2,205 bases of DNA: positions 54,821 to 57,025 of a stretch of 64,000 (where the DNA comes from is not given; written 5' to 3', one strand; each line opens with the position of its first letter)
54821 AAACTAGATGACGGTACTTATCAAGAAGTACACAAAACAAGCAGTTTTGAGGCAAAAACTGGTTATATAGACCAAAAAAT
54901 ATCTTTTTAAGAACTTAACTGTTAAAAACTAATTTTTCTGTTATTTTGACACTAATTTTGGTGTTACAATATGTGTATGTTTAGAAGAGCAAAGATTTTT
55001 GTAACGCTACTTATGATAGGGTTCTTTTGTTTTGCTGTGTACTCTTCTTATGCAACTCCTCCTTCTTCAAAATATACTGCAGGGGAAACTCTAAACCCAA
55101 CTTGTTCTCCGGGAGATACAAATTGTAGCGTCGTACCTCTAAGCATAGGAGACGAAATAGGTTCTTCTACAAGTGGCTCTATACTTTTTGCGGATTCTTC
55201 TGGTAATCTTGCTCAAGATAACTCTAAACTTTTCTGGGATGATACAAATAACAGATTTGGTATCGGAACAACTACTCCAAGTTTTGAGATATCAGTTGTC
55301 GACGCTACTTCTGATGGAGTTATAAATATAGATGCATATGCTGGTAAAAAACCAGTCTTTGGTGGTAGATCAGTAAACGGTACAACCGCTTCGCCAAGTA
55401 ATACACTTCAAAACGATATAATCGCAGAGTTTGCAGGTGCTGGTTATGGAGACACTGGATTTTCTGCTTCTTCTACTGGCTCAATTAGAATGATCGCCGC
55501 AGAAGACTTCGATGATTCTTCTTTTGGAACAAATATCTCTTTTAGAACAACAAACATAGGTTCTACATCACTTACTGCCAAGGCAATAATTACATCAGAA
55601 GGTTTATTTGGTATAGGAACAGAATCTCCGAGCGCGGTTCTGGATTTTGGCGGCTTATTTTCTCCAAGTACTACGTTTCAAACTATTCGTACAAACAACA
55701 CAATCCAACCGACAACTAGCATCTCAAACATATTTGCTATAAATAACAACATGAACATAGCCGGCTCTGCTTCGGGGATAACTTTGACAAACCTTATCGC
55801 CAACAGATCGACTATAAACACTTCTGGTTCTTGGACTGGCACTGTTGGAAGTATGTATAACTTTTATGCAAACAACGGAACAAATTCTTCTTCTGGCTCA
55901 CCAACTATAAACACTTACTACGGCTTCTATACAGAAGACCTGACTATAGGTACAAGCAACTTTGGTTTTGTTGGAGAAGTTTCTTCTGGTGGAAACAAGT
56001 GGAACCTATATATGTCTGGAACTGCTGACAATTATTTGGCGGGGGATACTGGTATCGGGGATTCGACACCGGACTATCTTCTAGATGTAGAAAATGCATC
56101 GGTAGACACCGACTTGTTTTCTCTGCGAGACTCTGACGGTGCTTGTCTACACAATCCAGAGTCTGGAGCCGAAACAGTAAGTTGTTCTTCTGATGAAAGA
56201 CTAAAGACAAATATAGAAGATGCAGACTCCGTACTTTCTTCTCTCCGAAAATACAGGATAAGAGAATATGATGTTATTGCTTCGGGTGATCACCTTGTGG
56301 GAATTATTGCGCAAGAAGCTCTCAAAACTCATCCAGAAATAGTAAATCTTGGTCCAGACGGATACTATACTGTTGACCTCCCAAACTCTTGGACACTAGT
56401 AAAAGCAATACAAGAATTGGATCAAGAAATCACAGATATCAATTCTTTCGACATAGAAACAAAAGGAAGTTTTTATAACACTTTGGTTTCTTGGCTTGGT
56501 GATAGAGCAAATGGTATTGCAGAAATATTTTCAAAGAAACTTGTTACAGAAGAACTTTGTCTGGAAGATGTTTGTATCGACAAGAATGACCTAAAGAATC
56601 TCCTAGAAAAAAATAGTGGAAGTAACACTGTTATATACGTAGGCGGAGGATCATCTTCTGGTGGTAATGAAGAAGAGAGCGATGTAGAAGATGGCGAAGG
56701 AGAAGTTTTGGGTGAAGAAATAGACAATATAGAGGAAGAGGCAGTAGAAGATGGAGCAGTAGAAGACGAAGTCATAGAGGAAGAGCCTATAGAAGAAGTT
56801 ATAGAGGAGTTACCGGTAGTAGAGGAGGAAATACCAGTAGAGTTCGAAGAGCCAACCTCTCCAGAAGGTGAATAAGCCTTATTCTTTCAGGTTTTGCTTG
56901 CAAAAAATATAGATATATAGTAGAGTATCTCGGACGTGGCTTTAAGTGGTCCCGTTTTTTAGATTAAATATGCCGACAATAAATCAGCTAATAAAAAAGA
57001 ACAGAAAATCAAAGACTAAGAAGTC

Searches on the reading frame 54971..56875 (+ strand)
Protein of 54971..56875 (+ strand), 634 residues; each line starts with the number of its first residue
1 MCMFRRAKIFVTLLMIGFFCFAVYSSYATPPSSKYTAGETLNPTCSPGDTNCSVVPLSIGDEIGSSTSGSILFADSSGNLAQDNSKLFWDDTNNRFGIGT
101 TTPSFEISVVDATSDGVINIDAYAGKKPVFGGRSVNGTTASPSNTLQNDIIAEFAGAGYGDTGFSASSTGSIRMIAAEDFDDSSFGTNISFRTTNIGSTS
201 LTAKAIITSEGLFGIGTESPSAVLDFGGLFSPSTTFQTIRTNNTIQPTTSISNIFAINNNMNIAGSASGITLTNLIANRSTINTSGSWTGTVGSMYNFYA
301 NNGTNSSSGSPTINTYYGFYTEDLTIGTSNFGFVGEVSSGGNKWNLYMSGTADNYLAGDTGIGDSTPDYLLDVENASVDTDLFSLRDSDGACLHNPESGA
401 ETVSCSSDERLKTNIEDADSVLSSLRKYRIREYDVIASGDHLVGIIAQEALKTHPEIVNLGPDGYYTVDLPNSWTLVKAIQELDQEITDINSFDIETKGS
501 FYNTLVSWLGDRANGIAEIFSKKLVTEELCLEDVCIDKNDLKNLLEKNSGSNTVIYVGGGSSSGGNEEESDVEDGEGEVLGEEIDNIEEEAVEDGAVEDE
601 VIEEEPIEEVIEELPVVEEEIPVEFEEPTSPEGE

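Call 3: search_protein_families(library=pfam, proteins=[window:54971-56875:+], max_evalue=1)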
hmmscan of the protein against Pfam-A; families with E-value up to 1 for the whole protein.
window:54971-56875:+ (634 aa): 1 family
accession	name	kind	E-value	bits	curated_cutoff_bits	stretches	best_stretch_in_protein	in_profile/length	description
PF13884.11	Peptidase_S74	-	3e-07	31.1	22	1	407-458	1-57/58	Chaperone of endosialidase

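Call 4: search_protein_families(library=ncbifam, proteins=[window:54971-56875:+], max_evalue=1)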
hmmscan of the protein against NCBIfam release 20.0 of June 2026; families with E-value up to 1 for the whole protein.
window:54971-56875:+ (634 aa): 0 families
